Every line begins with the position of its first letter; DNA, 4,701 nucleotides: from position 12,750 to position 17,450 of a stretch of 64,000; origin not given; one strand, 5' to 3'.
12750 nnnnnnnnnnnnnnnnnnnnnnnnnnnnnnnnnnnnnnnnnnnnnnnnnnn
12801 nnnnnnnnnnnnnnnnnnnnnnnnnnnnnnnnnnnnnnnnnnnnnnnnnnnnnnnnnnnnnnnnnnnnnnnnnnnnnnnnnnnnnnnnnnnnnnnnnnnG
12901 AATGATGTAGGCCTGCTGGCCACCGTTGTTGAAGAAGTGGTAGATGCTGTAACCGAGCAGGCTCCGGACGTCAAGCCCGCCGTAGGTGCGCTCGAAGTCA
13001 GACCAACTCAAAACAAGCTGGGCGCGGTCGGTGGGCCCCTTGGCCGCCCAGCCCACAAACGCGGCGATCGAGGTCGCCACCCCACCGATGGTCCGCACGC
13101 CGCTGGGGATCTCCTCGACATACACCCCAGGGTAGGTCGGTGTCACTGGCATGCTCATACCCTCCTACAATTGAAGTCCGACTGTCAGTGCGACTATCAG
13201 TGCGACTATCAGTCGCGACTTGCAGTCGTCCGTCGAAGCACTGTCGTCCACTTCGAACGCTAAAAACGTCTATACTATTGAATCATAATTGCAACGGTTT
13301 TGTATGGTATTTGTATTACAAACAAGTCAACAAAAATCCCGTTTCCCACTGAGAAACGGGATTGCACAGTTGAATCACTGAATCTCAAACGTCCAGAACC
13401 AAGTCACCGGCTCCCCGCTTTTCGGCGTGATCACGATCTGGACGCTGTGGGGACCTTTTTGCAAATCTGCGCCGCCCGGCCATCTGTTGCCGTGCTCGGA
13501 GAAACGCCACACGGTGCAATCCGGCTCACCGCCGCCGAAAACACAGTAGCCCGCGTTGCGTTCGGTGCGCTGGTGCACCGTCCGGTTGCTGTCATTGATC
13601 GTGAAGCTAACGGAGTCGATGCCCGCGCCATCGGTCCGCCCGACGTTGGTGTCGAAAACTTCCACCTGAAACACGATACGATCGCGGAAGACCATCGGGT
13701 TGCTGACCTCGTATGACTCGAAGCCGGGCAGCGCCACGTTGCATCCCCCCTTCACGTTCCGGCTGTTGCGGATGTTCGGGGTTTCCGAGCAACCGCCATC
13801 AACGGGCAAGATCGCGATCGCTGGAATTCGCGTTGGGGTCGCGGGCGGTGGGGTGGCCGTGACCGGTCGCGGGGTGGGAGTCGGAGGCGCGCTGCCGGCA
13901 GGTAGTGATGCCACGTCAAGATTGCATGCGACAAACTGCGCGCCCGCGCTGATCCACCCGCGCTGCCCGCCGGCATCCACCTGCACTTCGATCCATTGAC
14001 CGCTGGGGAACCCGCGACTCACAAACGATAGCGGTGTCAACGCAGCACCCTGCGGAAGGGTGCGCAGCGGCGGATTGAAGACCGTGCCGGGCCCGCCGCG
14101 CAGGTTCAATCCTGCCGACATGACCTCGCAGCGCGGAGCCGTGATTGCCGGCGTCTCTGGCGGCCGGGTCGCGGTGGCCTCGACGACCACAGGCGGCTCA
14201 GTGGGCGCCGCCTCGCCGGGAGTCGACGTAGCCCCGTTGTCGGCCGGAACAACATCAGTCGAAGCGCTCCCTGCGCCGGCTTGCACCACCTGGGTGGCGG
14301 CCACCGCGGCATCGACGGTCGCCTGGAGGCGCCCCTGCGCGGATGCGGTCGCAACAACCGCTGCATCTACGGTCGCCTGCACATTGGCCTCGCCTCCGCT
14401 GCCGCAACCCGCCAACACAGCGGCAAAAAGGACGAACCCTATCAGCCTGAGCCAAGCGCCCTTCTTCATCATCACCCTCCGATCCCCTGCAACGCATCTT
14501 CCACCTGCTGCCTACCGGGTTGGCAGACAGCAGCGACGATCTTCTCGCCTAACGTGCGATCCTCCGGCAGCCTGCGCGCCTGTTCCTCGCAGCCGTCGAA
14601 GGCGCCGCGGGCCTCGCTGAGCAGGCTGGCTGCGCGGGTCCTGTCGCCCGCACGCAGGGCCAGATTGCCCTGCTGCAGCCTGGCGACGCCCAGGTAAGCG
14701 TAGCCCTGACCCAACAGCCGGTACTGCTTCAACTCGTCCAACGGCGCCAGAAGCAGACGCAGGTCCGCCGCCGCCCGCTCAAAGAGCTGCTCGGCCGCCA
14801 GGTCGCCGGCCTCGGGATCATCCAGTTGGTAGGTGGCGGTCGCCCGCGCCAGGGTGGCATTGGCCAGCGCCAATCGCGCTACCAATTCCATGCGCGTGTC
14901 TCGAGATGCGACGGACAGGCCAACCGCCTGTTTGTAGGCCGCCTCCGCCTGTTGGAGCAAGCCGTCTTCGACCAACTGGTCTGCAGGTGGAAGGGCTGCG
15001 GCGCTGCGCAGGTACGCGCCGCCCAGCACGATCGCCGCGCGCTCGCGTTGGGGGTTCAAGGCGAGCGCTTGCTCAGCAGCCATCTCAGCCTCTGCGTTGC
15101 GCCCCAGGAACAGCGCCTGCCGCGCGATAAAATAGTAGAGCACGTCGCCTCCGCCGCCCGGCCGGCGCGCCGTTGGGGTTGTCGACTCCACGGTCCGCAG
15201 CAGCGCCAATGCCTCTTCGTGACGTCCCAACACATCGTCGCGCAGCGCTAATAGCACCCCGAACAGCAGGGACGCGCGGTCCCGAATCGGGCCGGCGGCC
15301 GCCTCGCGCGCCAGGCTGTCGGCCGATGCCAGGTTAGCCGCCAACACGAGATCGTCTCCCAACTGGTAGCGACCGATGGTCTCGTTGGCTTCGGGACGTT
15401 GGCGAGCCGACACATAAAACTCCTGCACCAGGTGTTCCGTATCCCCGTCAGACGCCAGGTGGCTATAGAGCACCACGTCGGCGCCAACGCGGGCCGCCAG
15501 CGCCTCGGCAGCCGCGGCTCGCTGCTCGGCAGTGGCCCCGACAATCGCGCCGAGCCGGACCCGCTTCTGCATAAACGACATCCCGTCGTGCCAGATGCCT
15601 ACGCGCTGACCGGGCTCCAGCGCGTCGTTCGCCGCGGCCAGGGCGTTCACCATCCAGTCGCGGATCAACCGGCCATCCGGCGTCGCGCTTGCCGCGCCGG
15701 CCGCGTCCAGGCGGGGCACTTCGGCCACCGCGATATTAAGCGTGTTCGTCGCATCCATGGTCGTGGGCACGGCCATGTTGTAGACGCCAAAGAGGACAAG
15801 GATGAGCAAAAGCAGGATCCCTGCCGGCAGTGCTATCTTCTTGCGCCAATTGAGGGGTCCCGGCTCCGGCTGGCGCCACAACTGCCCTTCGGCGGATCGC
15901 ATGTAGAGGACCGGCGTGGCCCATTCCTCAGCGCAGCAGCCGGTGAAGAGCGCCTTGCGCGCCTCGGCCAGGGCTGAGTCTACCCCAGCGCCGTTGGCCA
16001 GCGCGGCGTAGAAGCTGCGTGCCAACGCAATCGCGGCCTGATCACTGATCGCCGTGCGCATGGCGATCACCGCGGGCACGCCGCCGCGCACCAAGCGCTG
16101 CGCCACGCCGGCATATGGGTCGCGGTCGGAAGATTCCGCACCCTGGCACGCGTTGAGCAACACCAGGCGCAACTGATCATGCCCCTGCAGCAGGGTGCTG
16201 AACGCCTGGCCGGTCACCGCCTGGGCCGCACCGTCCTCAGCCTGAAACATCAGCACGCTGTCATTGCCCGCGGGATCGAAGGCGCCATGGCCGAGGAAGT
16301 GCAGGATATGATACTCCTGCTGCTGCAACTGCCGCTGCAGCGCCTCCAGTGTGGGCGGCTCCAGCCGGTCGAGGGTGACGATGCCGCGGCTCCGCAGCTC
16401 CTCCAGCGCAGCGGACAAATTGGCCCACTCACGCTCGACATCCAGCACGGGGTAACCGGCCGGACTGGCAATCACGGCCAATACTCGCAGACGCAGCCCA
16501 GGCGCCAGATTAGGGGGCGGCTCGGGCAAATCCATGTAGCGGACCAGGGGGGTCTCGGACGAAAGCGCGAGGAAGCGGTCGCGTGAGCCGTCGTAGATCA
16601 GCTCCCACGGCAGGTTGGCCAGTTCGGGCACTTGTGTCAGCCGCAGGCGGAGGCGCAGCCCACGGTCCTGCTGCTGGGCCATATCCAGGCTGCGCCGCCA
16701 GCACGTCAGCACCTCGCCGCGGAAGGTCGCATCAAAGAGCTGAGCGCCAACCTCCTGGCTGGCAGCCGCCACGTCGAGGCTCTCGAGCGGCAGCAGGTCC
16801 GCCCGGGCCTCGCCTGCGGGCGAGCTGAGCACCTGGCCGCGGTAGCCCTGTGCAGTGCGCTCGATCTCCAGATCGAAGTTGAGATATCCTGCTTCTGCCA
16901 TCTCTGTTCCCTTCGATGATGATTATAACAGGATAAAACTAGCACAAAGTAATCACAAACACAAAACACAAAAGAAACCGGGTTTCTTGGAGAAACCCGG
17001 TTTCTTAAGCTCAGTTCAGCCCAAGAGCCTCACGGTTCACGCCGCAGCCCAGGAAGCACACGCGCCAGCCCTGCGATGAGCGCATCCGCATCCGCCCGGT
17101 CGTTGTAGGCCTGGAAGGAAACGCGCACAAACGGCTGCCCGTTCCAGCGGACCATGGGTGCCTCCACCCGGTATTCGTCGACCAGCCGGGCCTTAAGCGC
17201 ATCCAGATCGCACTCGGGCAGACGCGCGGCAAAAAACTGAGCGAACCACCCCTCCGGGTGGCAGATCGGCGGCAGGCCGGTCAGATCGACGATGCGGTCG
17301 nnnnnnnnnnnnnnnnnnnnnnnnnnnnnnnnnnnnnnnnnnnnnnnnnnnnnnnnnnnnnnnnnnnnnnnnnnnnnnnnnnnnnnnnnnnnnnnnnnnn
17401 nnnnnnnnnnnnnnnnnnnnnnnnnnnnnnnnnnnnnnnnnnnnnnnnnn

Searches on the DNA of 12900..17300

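Call 75: search_rna_families(source=window, start=12900, end=17300, threshold=evalue, max_evalue=0.1)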
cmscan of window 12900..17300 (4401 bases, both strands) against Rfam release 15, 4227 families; matches with E-value up to 0.1: 1.
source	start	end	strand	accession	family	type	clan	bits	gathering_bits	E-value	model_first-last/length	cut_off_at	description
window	14440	14504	-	RF01134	sR30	Gene; snRNA; snoRNA; CD-box;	-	21.1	38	0.039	1-57/57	no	Small nucleolar RNA sR30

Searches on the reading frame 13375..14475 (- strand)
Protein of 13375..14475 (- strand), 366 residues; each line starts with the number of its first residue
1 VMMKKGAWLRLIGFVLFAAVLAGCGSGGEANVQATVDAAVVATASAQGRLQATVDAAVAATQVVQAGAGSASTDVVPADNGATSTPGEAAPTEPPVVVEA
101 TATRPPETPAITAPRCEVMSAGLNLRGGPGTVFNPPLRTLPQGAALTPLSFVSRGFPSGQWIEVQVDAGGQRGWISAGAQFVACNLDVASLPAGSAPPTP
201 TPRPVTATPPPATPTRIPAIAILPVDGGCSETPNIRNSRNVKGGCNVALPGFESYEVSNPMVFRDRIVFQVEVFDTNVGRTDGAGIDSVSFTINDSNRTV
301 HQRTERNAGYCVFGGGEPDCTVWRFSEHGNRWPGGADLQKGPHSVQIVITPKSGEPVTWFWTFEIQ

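Call 7: search_protein_families(library=pfam, proteins=[window:13375-14475:-], max_evalue=0.01)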
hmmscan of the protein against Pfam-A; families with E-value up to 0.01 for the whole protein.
window:13375-14475:- (366 aa): 1 family
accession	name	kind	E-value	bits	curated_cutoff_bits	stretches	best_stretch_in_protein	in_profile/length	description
PF08239.17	SH3_3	-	1.1e-06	29.2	27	1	122-178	2-51/54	Bacterial SH3 domain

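Call 27: find_homologous_proteins(query=window:13375-14475:-, max_evalue=0.001)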
Query window:13375-14475:- (366 aa): 156 proteins with E <= 0.001 among 8000 candidates; the best 120 are listed.
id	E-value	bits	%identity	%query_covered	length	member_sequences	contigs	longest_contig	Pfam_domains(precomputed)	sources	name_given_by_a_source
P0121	1.2e-240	816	100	99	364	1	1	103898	PF08239.18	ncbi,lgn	-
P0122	3.8e-208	709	87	99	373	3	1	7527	PF08239.18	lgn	-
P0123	8.9e-152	524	65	99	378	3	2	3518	PF08239.18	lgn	-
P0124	2.3e-146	506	65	92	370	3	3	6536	-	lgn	-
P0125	1.1e-134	468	70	69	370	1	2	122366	PF08239.18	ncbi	-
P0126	1.8e-133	464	60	94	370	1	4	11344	PF08239.18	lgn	-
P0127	3.4e-131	456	62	98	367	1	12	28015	PF08239.18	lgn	-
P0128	3.2e-129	450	64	75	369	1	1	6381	-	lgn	-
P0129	1.7e-127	444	68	71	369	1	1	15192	PF08239.18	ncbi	-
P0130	5.7e-111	390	57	98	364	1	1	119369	PF08239.18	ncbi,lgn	-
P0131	8.8e-109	382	55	98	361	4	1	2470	PF08239.18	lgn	-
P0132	4.8e-108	380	58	76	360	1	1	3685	PF08239.18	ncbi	-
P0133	2.3e-107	378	57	84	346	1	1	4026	-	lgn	-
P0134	8.8e-107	376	54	98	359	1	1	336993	-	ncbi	-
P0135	1.6e-106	375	65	69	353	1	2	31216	PF08239.18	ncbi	-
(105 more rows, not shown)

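Call 39: search_protein_families(library=padloc, proteins=[window:13375-14475:-], max_evalue=0.01)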
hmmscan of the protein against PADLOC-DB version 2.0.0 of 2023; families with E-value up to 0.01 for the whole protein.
window:13375-14475:- (366 aa): 0 families

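Call 40: search_protein_families(library=ncbifam, proteins=[window:13375-14475:-], max_evalue=0.01)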
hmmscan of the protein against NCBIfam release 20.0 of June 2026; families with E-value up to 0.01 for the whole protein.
window:13375-14475:- (366 aa): 0 families

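Call 46: predict_structure(alignment_id=A2)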
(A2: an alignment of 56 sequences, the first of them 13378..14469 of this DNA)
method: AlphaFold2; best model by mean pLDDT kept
length: 364 residues; sequences in the alignment: 56
mean_pLDDT: 81.6   pTM: 0.51
mean pLDDT of the five models: 81.6, 81.1, 81.0, 81.0, 79.1
residues with pLDDT >= 90: 178; 70-90: 101; 50-70: 48; < 50: 37
segments of 3 or more residues with pLDDT < 50: 23-26, 68-75, 77-84, 86-92, 95-100
pLDDT, mean of each block of 10 residues (from residue 1): 78 78 54 81 85 77 60 44 42 46 59 89 86 82 96 76 96 91 96 83 56 72 92 92 94 94 96 95 96 97 90 75 94 96 98 97 97
secondary structure, 60 per line:
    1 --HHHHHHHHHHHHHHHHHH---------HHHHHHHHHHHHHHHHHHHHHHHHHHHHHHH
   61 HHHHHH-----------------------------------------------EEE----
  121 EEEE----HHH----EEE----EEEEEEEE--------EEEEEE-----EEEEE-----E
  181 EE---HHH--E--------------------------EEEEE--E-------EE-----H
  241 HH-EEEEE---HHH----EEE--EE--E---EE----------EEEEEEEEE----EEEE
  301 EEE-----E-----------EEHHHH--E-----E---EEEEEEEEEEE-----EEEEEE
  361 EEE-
elements in order: H3-20 H30-66 E114-116 E121-124 E136-138 E143-150 E159-164 E170-174 E180-182 E218-222 E244-248 E259-261 E284-292 E297-303 H323-326 E339-349 E355-363

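Call 53: fold_search(model_id=the predicted structure, library=pdb)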
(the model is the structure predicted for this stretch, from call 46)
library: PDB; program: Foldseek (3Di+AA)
matches with E <= 10: 1224; with E <= 0.001: 1
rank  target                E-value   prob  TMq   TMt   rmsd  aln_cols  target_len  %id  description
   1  5fr1_B                4.7e-04  1.00  0.17  0.33  11.1       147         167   14  Double acetylated RhoGDI-alpha in complex with RhoA-GDP (released 2016-01-13)
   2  9a7d_A                1.2e-03  0.91  0.16  0.12  20.5       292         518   11  Integrative model of YRVJ-YACD by crosslinking MS and deep learning (released 2024-09-18)
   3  7yzx_A                1.7e-03  1.00  0.16  0.07   7.8       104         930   12  ScpA from Streptococcus pyogenes, D783A mutant. (released 2022-08-31)
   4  4f38_B                1.7e-03  0.99  0.18  0.32  12.3       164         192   12  Crystal structure of geranylgeranylated RhoA in complex with RhoGDI in its active GPPNHP-bound form (released 2012-05-23)
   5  8bty_A                1.8e-03  1.00  0.16  0.07   7.7       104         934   12  Structure of the active form of ScpB, the C5a-peptidase from Streptococcus agalactiae. (released 2023-11-15)
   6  9i1y_A                1.9e-03  0.69  0.18  0.22  14.2       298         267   10  WxLIP from Enterococcus faecium (released 2026-01-28)
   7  3eif                  2.0e-03  1.00  0.18  0.08   7.2       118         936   13  1.9 angstrom crystal structure of the active form of the C5a peptidase from Streptococcus pyogenes (ScpA) (released 2009-02-24)
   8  1kmt_A                2.5e-03  0.99  0.19  0.43  10.5       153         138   12  Crystal structure of RhoGDI Glu(154,155)Ala mutant (released 2002-12-11)
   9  6pal_B                3.9e-03  1.00  0.19  0.17   5.1       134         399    7  Bacteroides uniformis endo-laminarinase BuGH158 from the beta(1,3)-glucan utilization locus (released 2020-04-01)
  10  9p26                  4.1e-03  1.00  0.17  0.16   4.6       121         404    7  Crystal structure of GH158(Pro) at 1.40 angstrom resolution (released 2026-03-11)
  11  7bj3                  4.3e-03  0.99  0.17  0.07   7.2       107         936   14  ScpA from Streptococcus pyogenes, S512A active site mutant (released 2021-05-12)
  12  5fr2_B                5.1e-03  0.98  0.19  0.34  11.9       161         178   10  Farnesylated RhoA-GDP in complex with RhoGDI-alpha, lysine acetylated at K178 (released 2016-01-13)
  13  2jhx_A                5.1e-03  0.97  0.16  0.38  11.9       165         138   13  CRYSTAL STRUCTURE OF RHOGDI E155H, E157H MUTANT (released 2007-05-08)
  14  9p25                  5.4e-03  1.00  0.17  0.16   5.3       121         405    7  Crystal structure of GH158(Pro) at 0.89 angstrom resolution (released 2026-03-11)
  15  1fst_A                5.7e-03  0.98  0.17  0.41  11.6       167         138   12  CRYSTAL STRUCTURE OF TRUNCATED HUMAN RHOGDI TRIPLE MUTANT (released 2001-05-02)
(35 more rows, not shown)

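Call 63: search_solved_structures(query=A2, max_evalue=1)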
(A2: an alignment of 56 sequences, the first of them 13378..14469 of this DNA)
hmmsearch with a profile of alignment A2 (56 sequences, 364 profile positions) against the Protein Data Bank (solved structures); distinct sequences matched with E-value up to 1: 5.
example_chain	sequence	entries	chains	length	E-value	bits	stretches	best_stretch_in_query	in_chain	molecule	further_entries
3x1n_A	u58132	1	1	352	0.055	16.1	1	4-54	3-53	Nitrite reductase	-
3x1f_A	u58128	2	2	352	0.058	16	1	4-54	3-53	Nitrite reductase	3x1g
3x1e_A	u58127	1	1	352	0.058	16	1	4-54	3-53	Nitrite reductase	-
2kq8_A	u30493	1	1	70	0.28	13.8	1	112-156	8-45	Cell wall hydrolase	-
2kpy_A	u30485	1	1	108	0.45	13.1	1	160-226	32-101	Major pollen allergen Art v 1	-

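Call 82: search_protein_families(library=pfam, alignment_id=A2, max_evalue=0.01)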
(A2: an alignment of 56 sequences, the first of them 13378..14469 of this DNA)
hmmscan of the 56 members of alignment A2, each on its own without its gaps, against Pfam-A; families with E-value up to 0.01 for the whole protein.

A. member 1, window:13378-14469:- (364 aa): 1 family
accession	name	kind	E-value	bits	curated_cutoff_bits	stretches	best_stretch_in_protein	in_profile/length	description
PF08239.17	SH3_3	-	1.1e-06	29.2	27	1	120-176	2-51/54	Bacterial SH3 domain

B. families by the number of members that match (of 56 scanned): 3 families
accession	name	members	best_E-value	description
PF08239.17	SH3_3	43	3.8e-12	Bacterial SH3 domain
PF12245.14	Big_3_2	3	0.0002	Bacterial Ig-like domain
PF06347.19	SH3_4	1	0.0003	Bacterial SH3 domain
